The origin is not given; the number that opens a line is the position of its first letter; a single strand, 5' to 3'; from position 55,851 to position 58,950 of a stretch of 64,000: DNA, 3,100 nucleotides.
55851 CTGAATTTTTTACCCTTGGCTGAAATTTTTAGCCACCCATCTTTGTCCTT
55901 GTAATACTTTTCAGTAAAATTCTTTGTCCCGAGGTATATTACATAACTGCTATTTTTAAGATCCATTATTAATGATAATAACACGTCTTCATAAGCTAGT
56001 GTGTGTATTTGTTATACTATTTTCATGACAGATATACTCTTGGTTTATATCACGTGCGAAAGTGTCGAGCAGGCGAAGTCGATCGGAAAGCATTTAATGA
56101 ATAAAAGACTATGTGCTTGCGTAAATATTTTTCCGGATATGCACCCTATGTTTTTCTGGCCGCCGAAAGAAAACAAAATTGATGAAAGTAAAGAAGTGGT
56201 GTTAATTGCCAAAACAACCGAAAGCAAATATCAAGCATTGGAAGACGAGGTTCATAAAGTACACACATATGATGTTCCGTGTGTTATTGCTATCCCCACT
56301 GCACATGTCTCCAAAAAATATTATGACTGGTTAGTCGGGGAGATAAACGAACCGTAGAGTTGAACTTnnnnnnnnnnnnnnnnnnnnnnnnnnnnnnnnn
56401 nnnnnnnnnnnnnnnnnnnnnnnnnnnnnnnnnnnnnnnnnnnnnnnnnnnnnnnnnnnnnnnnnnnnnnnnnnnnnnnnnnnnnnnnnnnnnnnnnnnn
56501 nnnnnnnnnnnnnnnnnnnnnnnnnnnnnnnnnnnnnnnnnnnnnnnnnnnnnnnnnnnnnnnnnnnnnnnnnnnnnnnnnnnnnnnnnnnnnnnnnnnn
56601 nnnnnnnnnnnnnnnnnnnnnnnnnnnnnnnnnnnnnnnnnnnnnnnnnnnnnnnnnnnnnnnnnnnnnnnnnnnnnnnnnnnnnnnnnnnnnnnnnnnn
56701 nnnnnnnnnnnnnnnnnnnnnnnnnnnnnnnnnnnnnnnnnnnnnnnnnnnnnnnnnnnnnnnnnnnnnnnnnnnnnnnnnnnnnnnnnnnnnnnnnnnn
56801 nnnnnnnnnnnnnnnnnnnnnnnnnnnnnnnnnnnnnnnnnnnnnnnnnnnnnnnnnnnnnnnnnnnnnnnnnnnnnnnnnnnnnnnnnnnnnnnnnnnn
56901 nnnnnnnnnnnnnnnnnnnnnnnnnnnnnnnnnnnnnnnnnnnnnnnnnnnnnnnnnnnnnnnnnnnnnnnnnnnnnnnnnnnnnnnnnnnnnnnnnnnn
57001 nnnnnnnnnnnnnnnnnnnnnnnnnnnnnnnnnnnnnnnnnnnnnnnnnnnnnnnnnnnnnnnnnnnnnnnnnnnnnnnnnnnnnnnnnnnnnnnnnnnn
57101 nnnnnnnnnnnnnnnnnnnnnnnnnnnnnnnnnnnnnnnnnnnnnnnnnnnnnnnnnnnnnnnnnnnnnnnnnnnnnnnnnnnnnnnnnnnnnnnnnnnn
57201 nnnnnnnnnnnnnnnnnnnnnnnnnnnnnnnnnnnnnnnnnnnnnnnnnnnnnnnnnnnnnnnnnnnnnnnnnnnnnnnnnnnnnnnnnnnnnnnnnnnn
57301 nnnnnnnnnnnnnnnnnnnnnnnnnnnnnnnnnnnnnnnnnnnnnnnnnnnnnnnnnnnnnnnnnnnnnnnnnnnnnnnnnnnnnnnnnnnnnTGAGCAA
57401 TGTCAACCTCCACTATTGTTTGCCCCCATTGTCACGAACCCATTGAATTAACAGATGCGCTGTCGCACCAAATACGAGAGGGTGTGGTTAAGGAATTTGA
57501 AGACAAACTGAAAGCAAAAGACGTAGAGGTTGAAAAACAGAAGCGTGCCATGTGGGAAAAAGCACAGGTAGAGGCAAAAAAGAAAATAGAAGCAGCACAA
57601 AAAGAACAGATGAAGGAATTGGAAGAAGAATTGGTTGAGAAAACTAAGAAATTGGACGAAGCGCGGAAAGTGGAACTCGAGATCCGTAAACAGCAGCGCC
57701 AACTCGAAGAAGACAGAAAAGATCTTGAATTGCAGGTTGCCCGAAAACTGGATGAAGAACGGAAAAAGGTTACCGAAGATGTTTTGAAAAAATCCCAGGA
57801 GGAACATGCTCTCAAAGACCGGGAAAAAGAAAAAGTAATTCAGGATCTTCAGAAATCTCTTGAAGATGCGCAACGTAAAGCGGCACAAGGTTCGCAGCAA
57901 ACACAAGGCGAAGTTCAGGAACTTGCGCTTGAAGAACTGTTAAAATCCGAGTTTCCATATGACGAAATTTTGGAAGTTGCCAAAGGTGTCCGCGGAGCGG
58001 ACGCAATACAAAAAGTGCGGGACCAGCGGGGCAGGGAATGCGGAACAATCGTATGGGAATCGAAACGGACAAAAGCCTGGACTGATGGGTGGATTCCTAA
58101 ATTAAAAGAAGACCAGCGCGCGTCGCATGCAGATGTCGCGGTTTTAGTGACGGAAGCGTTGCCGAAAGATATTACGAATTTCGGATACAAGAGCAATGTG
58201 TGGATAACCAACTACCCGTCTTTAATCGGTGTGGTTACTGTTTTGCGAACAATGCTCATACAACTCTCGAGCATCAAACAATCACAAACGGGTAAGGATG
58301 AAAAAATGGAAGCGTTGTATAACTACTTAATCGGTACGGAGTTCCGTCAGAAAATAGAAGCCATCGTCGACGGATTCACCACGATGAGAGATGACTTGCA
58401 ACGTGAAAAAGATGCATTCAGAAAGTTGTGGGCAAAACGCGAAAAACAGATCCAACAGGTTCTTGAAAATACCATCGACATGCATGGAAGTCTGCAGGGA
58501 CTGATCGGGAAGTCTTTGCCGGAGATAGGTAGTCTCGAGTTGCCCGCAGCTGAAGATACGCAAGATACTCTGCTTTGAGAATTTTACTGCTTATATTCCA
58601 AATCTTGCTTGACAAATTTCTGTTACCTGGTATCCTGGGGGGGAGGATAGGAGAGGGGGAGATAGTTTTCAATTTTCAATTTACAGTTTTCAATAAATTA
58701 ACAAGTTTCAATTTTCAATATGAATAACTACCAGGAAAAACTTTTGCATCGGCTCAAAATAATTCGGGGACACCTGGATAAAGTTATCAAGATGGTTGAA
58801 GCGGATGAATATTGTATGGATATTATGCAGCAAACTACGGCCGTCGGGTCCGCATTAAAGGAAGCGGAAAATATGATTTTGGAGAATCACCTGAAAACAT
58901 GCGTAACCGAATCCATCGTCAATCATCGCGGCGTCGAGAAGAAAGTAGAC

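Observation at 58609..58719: Copper operon control region: promoter overlapped by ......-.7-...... operator, then five TTTCAAT repeats up to the start codon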

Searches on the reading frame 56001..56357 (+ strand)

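Call 5: search_protein_families(library=pfam, proteins=[window:56001-56357:+])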
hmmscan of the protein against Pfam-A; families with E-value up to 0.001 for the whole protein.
window:56001-56357:+ (118 aa): 1 family
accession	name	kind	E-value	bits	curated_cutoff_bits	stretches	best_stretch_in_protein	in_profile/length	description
PF03091.20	CutA1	-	6.6e-30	103.3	22.4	1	14-112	2-97/99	CutA1 divalent ion tolerance protein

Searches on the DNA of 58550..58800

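Call 53: search_rna_families(source=window, start=58550, end=58800, threshold=evalue, max_evalue=1)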
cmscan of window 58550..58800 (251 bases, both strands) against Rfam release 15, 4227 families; matches with E-value up to 1: 3.
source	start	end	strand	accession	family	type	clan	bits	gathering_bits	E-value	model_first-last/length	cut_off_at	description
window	58720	58794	+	RF00617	cHP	Cis-reg;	CL00129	15.5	40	0.94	1-45/45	no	Flavivirus capsid hairpin cHP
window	58617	58662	-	RF01903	mir-500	Gene; miRNA;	-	14.9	78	0.9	1-84/84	no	mir-500 microRNA precursor family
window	58709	58787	-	RF00943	MIR824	Gene; miRNA;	-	14.2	100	0.62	475-580/654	no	MIR824 microRNA precursor family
